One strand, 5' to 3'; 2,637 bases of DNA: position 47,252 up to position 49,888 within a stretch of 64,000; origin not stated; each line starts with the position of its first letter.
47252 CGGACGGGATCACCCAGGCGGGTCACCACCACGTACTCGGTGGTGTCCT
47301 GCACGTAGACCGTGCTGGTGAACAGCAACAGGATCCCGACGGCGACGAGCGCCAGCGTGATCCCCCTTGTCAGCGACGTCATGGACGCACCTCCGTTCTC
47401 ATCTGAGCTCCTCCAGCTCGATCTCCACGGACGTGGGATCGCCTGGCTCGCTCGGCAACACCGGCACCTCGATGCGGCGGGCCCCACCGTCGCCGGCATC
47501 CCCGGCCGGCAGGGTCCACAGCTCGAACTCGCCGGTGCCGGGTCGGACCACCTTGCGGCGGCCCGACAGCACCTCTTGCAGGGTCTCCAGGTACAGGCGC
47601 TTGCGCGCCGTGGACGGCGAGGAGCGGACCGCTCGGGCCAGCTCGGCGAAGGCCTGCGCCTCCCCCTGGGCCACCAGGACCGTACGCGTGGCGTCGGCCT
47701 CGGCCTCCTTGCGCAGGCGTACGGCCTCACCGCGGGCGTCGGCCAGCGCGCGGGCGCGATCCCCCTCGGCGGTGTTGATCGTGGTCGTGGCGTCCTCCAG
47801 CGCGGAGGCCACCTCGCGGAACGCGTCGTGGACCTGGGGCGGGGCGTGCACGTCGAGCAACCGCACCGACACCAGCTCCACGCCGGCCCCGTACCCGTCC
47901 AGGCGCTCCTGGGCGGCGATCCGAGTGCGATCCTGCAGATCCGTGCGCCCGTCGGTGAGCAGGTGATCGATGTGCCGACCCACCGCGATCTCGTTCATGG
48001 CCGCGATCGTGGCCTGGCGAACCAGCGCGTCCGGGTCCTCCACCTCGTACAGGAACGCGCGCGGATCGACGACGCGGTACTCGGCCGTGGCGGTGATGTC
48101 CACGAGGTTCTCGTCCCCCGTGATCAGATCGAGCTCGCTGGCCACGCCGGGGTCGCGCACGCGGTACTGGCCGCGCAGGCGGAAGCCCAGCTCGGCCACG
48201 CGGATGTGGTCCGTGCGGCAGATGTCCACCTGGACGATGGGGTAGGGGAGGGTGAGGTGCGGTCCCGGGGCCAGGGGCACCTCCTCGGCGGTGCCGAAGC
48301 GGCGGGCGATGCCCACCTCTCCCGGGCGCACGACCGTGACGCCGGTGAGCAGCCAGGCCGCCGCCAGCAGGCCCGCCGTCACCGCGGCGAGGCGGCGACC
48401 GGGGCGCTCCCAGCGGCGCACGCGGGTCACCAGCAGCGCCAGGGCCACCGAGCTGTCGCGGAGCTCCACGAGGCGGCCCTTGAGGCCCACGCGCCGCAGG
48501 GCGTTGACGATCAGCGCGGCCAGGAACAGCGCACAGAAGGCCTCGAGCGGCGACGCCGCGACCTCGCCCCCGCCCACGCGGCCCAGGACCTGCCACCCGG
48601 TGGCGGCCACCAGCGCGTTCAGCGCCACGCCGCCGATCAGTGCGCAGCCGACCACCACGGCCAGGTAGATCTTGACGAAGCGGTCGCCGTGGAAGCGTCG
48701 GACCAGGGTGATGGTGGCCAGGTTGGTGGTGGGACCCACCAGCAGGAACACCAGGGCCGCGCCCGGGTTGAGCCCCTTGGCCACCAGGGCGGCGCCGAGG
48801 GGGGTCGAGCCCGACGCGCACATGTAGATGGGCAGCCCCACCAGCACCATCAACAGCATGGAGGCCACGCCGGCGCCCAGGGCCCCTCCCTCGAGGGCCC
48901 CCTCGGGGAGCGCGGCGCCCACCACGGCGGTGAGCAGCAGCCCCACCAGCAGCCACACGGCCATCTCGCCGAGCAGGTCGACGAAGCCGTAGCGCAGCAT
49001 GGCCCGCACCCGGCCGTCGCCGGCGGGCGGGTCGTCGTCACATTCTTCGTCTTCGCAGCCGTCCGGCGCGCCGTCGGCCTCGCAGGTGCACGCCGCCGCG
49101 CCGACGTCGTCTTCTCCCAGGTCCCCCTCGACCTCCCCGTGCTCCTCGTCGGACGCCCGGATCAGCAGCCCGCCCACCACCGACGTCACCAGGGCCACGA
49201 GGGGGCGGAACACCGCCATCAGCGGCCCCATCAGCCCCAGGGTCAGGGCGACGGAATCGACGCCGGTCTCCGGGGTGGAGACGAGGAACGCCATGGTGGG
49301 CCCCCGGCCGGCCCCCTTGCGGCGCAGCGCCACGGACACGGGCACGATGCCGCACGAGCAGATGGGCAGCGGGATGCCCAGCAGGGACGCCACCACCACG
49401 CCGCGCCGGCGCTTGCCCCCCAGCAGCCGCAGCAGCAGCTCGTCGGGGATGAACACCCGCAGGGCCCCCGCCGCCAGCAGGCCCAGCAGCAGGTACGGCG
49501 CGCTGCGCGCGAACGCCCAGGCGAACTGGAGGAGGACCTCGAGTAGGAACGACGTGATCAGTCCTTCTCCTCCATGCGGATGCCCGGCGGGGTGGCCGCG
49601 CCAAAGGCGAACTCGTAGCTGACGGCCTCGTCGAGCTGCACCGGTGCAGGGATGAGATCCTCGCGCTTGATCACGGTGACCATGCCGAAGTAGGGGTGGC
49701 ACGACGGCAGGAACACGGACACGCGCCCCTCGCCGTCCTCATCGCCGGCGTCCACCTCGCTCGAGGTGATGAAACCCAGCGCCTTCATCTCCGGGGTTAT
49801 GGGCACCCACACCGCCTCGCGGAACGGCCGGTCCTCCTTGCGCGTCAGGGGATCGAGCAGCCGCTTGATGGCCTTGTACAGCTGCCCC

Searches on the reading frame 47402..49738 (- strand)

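Call 87: search_protein_families(library=pfam, proteins=[window:47402-49738:-], max_evalue=0.0001)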
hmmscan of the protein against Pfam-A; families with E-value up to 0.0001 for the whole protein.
window:47402-49738:- (779 aa): 2 families
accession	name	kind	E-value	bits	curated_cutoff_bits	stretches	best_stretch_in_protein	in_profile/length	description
PF03773.19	ArsP_1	-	2.5e-46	158.6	32.3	1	72-374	9-293/294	Predicted permease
PF01145.31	Band_7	-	1.3e-21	77.9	23.6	1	469-660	2-175/176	SPFH domain / Band 7 family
